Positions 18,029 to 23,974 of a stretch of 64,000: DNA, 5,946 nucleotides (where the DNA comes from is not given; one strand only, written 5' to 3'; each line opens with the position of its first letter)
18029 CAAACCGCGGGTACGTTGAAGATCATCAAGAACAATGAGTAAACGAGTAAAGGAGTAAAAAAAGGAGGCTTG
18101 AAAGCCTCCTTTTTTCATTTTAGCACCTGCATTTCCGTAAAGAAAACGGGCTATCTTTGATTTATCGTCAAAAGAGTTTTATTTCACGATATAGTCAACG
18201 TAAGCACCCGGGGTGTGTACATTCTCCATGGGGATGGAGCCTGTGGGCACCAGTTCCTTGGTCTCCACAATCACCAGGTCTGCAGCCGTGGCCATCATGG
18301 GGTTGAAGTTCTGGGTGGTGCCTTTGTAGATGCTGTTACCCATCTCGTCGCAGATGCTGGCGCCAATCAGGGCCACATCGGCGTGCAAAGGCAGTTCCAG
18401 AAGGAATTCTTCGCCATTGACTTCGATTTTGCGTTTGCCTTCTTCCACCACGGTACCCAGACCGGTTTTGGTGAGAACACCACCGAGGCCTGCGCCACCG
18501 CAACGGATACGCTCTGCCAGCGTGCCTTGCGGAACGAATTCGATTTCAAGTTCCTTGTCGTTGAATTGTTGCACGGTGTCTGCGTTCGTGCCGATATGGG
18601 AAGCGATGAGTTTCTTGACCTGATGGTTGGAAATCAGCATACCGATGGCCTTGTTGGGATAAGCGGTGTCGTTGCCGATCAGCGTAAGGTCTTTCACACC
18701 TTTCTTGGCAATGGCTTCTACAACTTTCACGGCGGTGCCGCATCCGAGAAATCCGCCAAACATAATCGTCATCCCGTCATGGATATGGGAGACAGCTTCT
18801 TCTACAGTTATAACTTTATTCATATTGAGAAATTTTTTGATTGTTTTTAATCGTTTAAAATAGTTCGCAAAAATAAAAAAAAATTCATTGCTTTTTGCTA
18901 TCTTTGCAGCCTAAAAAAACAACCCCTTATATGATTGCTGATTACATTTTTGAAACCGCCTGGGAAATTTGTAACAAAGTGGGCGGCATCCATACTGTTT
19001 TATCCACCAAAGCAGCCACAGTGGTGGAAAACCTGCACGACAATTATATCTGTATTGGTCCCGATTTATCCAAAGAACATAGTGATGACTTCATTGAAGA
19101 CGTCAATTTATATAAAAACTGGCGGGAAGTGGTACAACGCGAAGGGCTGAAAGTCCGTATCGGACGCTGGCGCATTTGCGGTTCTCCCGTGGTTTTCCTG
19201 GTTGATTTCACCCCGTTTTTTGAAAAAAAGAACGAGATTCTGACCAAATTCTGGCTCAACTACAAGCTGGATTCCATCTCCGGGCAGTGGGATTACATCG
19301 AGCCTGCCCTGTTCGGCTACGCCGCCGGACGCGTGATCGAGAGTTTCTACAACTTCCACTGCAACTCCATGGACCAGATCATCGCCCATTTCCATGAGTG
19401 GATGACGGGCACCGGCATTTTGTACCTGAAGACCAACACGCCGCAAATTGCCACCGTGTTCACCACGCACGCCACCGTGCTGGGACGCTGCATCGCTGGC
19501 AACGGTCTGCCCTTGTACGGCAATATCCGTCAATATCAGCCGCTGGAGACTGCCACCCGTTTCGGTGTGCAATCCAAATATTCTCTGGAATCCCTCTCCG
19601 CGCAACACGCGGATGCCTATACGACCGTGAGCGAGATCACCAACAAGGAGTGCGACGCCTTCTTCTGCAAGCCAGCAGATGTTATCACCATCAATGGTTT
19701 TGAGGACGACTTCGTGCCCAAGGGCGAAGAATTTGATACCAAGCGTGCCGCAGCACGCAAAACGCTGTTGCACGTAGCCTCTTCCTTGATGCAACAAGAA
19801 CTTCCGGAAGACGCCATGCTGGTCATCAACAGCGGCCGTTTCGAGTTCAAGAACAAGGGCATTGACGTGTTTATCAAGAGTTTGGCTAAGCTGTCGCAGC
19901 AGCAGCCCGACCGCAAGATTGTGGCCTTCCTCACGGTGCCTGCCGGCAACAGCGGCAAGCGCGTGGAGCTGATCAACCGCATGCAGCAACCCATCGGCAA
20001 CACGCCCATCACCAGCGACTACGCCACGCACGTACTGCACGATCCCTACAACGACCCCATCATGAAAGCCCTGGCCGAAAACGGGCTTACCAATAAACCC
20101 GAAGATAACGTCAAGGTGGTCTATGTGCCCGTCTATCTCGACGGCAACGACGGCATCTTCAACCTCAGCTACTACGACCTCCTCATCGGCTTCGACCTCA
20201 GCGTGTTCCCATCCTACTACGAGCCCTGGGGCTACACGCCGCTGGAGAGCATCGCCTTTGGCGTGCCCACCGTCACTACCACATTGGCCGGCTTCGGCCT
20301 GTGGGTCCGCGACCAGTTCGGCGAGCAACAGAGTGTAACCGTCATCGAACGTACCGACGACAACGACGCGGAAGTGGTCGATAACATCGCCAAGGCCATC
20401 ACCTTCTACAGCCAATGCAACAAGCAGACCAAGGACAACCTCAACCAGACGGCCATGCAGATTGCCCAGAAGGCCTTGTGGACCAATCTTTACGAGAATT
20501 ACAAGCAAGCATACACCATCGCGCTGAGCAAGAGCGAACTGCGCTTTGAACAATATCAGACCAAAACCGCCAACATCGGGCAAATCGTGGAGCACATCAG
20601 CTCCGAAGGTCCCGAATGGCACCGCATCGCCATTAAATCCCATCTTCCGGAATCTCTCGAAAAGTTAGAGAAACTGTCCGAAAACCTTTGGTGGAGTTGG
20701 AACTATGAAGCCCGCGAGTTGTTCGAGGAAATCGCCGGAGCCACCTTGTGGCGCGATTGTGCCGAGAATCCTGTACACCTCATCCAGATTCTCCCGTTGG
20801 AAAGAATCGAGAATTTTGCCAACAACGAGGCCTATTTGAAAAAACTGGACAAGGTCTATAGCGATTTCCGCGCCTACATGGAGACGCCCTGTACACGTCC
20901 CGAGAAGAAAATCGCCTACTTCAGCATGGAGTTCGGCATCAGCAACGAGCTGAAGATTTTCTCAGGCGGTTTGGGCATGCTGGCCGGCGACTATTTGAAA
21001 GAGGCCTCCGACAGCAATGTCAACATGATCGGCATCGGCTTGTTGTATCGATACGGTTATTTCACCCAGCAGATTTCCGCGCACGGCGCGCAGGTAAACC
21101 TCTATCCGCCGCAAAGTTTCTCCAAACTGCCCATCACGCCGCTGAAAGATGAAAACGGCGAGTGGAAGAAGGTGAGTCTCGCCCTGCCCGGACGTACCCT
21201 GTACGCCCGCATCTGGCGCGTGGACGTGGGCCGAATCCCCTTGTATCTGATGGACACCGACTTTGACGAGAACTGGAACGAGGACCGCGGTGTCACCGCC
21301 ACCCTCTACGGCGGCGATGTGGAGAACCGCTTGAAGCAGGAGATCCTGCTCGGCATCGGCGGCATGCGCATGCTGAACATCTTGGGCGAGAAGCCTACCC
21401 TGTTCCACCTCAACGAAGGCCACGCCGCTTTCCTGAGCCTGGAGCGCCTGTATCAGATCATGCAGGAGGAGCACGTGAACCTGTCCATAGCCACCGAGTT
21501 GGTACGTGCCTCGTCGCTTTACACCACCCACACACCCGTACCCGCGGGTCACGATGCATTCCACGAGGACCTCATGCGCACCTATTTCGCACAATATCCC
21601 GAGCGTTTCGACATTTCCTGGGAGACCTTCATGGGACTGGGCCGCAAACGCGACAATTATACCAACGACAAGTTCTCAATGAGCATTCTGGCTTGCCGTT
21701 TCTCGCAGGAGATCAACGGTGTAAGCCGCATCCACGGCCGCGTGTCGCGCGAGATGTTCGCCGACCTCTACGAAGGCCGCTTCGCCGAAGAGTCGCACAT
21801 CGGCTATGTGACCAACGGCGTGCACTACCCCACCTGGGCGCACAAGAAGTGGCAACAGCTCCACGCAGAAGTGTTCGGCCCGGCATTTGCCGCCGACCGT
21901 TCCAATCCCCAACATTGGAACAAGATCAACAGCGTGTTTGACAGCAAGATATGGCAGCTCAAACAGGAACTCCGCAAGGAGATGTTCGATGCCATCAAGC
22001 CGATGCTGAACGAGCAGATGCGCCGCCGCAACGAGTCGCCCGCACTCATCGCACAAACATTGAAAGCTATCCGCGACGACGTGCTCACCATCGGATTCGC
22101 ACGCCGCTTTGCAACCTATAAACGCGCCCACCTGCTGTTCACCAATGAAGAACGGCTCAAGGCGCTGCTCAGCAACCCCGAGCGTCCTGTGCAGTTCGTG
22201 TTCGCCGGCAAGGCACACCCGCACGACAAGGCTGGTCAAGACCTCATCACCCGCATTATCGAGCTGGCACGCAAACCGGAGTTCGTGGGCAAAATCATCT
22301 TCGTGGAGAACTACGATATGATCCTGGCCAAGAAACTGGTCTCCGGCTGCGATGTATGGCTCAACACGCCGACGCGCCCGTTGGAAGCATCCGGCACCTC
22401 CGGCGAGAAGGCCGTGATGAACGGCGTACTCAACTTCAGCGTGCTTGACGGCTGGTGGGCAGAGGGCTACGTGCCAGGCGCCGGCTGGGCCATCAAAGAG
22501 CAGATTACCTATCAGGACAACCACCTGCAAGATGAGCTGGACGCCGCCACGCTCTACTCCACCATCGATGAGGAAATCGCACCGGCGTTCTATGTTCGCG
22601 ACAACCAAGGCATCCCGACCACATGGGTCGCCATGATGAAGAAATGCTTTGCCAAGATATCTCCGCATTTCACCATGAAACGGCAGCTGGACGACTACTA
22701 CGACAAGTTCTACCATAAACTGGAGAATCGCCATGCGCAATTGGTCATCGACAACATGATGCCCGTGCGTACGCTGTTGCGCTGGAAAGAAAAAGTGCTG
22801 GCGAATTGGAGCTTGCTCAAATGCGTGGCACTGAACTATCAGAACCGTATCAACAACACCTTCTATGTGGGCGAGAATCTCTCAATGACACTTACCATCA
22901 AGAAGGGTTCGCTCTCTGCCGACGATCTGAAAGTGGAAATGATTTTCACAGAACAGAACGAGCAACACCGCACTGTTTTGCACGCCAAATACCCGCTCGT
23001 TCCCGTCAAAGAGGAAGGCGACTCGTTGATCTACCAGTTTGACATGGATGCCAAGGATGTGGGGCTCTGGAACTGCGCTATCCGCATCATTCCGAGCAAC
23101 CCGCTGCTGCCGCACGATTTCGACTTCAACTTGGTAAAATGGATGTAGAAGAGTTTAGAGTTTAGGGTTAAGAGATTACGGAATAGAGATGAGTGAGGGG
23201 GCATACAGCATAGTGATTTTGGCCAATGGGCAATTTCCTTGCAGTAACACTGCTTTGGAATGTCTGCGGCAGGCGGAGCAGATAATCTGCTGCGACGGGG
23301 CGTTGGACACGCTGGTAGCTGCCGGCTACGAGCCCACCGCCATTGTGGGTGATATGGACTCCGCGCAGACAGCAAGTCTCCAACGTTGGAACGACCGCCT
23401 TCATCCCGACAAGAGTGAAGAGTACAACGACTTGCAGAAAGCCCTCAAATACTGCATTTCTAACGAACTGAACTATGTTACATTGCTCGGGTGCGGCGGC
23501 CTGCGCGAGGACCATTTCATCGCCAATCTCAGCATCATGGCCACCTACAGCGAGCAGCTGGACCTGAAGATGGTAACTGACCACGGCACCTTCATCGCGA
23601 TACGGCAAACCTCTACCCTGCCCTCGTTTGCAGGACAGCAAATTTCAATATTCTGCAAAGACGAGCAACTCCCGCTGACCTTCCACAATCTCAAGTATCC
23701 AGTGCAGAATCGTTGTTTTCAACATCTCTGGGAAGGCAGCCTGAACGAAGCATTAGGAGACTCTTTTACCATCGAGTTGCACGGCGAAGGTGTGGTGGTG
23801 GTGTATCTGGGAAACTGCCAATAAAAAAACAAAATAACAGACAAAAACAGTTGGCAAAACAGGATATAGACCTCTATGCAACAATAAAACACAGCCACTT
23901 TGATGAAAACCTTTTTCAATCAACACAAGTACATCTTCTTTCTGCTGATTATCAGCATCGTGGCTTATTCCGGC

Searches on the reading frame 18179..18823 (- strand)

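Call 60: search_protein_families(library=pfam, proteins=[window:18179-18823:-], max_evalue=0.0001)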
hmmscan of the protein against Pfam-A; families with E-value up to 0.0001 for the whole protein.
window:18179-18823:- (214 aa): 3 families
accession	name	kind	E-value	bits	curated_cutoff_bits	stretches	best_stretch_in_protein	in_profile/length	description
PF01144.29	CoA_trans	-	3.5e-64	216.6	23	1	6-214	3-216/217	Coenzyme A transferase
PF04223.18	CitF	-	5.9e-08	32.6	27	0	6-85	7-91/466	Citrate lyase, alpha subunit (CitF)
PF02550.21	AcetylCoA_hydro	-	1.2e-07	32.4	24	0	3-43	8-48/198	Acetyl-CoA hydrolase/transferase N-terminal domain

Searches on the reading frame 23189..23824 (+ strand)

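Call 60: search_protein_families(library=pfam, proteins=[window:23189-23824:+], max_evalue=0.0001)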
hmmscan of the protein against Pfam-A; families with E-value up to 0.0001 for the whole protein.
window:23189-23824:+ (211 aa): 2 families
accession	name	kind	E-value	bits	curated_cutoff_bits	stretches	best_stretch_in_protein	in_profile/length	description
PF04263.21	TPK_catalytic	-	2.9e-20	72.7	30.7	1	25-123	4-106/113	Thiamin pyrophosphokinase, catalytic domain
PF21275.2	Thi_PPkinase_C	-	9.8e-19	67.4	27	1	133-206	1-69/69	Thiamin pyrophosphokinase, substrate-binding domain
